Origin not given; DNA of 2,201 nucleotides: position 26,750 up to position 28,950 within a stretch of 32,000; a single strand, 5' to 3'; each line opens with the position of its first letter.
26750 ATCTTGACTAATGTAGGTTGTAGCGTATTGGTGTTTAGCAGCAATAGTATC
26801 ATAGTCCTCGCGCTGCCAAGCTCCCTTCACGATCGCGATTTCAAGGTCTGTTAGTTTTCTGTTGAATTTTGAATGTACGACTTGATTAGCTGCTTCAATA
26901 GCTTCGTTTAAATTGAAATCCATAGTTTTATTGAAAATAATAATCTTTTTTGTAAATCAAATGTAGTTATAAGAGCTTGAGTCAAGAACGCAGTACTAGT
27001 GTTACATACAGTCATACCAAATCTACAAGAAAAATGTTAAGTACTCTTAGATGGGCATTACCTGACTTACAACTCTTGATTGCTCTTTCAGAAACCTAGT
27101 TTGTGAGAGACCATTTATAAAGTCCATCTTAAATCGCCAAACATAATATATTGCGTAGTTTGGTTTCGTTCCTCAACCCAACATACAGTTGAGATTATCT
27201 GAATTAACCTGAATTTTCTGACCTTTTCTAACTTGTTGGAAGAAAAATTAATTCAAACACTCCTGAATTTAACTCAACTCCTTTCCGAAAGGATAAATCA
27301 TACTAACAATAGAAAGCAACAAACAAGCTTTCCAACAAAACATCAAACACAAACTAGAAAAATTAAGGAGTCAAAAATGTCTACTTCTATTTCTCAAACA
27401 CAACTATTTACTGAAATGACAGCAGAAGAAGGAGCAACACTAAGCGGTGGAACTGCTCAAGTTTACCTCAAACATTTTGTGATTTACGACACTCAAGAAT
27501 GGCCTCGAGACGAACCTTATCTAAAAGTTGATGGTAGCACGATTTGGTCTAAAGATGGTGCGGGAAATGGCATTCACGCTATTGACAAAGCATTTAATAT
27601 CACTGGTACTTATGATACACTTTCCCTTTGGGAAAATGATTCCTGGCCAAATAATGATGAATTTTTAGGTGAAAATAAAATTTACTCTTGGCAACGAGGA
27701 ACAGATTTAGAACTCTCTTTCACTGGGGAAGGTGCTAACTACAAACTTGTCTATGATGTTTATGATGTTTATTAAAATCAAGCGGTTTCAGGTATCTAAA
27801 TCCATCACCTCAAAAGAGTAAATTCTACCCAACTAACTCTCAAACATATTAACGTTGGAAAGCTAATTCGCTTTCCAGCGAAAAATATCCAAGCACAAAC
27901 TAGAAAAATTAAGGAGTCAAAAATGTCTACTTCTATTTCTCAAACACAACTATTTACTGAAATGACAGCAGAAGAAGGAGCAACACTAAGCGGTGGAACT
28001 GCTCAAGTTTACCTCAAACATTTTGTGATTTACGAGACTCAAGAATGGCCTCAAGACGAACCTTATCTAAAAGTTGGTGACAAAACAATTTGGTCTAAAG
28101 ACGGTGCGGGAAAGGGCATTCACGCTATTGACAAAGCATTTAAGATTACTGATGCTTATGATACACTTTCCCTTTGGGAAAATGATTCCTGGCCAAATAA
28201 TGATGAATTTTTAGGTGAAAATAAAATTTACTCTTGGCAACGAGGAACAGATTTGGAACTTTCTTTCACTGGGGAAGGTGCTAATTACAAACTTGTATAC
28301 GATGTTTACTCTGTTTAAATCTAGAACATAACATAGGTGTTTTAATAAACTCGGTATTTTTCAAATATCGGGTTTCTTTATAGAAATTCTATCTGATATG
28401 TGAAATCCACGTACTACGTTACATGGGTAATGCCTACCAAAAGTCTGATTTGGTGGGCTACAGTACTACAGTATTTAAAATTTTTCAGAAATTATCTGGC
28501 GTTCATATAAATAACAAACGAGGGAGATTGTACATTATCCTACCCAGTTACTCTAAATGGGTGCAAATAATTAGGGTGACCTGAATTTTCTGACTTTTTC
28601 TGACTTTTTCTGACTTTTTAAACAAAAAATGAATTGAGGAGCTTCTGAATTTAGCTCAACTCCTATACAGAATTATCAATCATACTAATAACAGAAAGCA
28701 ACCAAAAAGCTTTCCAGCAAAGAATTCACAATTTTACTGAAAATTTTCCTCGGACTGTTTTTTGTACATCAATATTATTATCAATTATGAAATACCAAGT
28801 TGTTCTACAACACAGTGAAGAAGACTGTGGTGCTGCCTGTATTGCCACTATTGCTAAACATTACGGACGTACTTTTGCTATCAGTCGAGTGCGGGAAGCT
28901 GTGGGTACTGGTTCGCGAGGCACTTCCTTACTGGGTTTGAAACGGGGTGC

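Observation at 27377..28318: GG-leader cargo proteins whose mature domain has a C2-domain-like sequence logic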

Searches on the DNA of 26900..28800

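Call 74: search_rna_families(source=window, start=26900, end=28800, threshold=evalue, max_evalue=1)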
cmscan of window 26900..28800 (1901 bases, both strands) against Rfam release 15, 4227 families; matches with E-value up to 1: 1.
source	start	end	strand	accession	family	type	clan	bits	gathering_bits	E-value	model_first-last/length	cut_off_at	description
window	28347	28423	-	RF01594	snoR18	Gene; snRNA; snoRNA; CD-box;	-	27.7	55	0.89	1-90/90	no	small nucleolar RNA snoR18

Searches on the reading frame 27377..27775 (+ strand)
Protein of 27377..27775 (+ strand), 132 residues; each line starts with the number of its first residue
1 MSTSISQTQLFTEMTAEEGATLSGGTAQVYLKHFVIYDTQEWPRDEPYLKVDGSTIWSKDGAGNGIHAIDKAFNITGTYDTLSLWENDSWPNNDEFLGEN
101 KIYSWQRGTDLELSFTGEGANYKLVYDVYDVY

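Call 4: search_protein_families(library=pfam, proteins=[window:27377-27775:+], max_evalue=10)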
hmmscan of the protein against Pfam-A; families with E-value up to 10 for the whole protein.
window:27377-27775:+ (132 aa): 0 families

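Call 5: search_protein_families(library=ncbifam, proteins=[window:27377-27775:+], max_evalue=0.1)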
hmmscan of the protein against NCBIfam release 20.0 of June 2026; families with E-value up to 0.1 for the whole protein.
window:27377-27775:+ (132 aa): 0 families
